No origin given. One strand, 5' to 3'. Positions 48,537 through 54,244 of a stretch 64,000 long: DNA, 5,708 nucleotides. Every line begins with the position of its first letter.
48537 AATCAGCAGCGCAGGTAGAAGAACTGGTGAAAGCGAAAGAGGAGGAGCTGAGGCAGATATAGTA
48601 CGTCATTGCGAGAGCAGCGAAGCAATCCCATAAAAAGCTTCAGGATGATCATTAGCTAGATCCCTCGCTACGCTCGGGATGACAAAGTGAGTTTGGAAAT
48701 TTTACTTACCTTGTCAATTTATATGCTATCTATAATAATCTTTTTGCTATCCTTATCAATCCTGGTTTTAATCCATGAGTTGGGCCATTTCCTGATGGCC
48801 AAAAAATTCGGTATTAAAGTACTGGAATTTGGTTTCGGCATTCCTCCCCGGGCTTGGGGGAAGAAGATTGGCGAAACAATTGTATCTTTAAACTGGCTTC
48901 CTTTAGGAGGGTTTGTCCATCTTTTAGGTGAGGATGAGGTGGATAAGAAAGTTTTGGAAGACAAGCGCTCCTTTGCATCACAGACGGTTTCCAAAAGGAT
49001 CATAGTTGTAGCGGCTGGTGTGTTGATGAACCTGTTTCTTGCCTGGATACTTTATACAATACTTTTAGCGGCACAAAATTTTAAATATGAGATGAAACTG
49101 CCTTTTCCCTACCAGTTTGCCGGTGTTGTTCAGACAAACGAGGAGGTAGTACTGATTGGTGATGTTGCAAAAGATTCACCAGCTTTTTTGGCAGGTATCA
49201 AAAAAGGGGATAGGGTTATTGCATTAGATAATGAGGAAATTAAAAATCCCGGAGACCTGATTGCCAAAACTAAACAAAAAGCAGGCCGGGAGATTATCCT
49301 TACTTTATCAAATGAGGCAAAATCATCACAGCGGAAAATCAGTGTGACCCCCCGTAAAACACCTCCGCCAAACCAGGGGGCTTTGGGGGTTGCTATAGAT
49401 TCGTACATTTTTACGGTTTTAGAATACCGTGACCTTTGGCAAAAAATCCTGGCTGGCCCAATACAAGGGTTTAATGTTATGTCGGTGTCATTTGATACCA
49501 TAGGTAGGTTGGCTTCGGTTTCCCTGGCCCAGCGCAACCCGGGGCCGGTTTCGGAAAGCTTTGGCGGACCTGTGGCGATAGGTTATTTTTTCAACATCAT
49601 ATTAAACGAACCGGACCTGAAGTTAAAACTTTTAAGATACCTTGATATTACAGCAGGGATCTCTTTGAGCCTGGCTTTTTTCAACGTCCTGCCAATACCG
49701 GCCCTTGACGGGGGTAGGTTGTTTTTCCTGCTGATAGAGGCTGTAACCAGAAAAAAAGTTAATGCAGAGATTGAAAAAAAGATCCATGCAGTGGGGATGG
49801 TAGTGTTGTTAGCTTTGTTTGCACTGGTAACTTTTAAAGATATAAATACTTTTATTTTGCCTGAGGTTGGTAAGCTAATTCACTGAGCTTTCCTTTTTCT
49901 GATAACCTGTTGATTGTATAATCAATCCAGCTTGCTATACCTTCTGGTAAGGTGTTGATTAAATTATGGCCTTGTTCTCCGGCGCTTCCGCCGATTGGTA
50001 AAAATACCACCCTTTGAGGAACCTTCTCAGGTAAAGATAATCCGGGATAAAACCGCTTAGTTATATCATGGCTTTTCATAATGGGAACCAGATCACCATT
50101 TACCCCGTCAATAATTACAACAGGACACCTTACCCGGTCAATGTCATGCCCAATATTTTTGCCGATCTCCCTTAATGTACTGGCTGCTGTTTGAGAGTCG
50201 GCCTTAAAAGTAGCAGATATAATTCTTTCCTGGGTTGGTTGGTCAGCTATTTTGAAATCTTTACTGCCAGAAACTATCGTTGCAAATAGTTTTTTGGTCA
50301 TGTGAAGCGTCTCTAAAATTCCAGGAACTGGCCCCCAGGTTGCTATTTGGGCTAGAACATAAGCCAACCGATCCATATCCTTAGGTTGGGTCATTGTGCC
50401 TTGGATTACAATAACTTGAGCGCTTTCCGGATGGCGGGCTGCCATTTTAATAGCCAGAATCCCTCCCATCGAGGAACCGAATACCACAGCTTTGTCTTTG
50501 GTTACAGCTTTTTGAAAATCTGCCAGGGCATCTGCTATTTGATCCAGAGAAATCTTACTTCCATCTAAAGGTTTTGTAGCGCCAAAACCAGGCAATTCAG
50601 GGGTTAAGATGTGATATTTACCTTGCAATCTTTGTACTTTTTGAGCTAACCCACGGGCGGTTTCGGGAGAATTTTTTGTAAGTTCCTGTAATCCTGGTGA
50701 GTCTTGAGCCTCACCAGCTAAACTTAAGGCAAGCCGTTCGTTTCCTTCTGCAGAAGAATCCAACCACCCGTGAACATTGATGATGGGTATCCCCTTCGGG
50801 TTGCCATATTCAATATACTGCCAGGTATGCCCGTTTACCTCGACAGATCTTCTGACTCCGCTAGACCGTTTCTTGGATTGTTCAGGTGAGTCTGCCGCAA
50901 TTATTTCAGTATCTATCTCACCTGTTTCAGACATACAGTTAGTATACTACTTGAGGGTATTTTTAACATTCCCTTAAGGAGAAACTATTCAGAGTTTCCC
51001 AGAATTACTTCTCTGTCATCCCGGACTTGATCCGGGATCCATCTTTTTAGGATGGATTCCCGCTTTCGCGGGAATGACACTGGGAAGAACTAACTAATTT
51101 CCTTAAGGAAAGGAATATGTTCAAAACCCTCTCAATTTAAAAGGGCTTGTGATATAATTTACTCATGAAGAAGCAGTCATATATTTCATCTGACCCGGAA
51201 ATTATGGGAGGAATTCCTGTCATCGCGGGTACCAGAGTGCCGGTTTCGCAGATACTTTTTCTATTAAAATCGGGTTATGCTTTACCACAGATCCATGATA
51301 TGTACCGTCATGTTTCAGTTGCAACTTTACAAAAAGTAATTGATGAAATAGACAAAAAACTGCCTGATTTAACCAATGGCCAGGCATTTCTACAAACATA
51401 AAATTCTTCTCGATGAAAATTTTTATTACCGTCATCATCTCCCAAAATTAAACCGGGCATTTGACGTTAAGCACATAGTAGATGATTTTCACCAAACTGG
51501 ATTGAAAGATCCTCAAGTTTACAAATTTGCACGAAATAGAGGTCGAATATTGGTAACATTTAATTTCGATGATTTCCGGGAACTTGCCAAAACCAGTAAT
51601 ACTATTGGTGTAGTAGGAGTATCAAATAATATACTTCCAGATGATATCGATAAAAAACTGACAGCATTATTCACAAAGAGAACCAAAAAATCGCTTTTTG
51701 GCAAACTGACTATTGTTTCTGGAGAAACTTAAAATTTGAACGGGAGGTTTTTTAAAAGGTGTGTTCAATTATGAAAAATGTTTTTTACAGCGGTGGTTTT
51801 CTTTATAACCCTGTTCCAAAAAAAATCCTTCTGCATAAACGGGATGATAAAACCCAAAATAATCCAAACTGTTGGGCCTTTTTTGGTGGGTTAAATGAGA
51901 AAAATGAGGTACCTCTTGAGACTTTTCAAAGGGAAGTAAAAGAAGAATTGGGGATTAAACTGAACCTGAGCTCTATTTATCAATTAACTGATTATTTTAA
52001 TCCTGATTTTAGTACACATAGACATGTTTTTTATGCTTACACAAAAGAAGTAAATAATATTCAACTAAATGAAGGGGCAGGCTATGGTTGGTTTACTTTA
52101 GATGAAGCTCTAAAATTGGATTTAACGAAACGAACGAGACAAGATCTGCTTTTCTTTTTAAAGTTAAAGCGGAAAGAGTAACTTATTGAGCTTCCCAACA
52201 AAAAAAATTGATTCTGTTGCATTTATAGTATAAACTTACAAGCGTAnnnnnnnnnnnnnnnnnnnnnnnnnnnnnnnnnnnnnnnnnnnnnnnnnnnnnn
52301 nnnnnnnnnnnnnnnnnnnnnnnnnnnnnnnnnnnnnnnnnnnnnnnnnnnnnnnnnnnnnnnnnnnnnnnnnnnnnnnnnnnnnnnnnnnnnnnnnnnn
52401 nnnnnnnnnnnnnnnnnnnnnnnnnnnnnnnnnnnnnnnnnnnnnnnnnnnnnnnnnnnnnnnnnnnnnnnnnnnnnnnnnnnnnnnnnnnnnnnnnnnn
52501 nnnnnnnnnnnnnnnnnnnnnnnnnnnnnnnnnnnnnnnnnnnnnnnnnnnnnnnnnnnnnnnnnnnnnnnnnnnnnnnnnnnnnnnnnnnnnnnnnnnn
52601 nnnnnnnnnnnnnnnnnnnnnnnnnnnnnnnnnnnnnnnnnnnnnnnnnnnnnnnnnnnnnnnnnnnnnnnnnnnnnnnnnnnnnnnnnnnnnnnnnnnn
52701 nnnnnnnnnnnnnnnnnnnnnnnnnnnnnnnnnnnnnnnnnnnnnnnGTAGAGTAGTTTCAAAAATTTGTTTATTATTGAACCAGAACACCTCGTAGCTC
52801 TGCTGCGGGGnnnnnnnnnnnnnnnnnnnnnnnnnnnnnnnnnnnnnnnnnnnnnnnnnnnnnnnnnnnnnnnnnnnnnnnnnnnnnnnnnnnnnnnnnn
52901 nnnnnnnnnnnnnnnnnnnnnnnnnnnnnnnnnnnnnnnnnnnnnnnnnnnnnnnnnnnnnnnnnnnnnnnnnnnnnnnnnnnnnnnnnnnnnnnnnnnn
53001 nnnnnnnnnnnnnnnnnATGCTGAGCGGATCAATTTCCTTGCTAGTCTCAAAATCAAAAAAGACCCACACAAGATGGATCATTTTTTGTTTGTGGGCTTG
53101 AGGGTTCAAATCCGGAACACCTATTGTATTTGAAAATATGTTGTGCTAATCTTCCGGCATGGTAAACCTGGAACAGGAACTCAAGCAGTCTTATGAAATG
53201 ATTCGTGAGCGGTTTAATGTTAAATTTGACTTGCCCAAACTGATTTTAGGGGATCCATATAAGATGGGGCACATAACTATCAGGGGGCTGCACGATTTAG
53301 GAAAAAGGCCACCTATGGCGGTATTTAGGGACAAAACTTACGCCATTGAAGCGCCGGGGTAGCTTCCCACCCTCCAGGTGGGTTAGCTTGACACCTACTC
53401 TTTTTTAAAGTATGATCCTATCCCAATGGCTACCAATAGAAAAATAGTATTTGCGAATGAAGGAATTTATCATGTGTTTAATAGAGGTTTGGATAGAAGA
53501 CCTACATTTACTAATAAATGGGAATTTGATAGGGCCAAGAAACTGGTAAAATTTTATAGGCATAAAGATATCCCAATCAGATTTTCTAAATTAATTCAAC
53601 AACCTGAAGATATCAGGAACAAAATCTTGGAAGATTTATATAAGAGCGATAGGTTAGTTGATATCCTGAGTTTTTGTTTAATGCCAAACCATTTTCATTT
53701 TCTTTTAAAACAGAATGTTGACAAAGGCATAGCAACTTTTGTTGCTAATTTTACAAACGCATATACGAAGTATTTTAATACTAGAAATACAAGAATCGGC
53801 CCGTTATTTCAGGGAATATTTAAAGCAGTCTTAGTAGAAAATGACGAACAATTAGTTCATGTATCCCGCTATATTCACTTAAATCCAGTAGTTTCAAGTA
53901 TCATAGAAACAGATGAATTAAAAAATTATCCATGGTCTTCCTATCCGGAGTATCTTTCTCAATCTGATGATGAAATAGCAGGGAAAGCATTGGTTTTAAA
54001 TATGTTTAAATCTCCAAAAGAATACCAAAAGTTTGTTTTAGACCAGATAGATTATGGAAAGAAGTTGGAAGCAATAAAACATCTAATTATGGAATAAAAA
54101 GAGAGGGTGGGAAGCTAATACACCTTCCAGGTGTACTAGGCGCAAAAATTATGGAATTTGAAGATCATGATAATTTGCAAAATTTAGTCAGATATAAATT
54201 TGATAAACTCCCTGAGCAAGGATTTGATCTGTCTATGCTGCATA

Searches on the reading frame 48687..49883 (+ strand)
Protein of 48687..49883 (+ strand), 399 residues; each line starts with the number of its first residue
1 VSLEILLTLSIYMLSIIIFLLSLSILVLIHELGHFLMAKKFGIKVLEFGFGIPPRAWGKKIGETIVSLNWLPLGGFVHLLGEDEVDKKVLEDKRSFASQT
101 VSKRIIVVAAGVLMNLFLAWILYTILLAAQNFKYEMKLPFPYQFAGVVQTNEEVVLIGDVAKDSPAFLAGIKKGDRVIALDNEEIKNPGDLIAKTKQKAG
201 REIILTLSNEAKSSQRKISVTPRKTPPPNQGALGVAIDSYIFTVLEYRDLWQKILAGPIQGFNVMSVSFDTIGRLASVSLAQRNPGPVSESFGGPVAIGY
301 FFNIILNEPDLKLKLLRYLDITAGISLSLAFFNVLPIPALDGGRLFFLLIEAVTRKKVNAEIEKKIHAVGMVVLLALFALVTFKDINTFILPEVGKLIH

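Call 63: search_protein_families(library=pfam, proteins=[window:48687-49883:+], max_evalue=0.001)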
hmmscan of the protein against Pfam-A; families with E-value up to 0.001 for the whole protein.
window:48687-49883:+ (399 aa): 5 families
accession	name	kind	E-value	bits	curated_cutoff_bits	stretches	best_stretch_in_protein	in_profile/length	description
PF02163.28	Peptidase_M50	-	2.3e-46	158.4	27.2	1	19-377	2-221/221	Peptidase family M50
PF17820.7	PDZ_6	-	2.3e-08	34.1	27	1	157-207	2-52/54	PDZ domain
PF04495.20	GRASP55_65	-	3.6e-08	34.2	27.7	1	129-237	19-127/138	GRASP55/65 PDZ-like domain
PF13180.12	PDZ_2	-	6.6e-08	33.2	27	1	148-217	7-77/80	PDZ domain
PF00595.29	PDZ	-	0.0007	20.4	23.2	0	150-191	20-63/81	PDZ domain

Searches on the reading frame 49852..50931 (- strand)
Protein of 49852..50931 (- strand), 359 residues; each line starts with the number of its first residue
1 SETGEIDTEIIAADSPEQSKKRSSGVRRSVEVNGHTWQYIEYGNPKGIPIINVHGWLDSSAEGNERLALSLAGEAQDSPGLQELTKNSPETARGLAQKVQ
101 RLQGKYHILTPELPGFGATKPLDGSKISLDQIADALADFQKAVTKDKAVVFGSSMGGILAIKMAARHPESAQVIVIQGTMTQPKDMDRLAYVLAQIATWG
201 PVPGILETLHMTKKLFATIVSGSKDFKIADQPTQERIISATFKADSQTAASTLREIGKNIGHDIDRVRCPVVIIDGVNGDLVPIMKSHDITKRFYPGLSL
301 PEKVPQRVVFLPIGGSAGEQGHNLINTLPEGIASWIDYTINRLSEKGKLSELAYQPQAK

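Call 63: search_protein_families(library=pfam, proteins=[window:49852-50931:-], max_evalue=0.001)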
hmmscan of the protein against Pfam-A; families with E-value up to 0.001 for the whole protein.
window:49852-50931:- (359 aa): 4 families
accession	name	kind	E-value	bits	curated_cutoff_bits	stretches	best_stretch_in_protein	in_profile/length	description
PF00561.26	Abhydrolase_1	-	7.6e-13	49.1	25.8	1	49-195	2-118/245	alpha/beta hydrolase fold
PF12146.15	Hydrolase_4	-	2e-10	40.8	27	1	105-293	31-216/239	Serine aminopeptidase, S33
PF12697.13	Abhydrolase_6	-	7.2e-09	37.1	26.3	1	103-280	25-176/217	Alpha/beta hydrolase family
PF00756.26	Esterase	-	0.00013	22.3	22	1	140-201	109-159/251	Putative esterase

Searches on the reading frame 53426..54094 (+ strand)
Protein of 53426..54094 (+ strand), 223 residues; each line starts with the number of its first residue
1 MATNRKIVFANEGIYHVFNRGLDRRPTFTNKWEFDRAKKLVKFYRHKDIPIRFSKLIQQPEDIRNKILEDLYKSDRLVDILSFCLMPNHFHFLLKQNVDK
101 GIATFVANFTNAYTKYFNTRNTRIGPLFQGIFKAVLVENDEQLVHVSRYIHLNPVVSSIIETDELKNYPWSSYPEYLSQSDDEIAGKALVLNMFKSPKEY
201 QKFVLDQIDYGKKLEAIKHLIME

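Call 63: search_protein_families(library=pfam, proteins=[window:53426-54094:+], max_evalue=0.001)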
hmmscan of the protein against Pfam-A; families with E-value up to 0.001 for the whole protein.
window:53426-54094:+ (223 aa): 1 family
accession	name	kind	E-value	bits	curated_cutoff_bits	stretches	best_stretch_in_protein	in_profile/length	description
PF01797.21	Y1_Tnp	-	6.2e-09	36.5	23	1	73-151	36-119/121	Transposase IS200 like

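Call 64: search_protein_families(library=ncbifam, proteins=[window:53426-54094:+], max_evalue=0.01)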
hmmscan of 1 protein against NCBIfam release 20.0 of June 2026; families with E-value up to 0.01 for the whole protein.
window:53426-54094:+ (223 aa): 1 family
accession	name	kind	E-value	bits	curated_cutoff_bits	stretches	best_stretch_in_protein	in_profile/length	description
NF047646.1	REP_Tyr_transpos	equivalog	2.2e-12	47.1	80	1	73-171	42-146/146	REP-associated tyrosine transposase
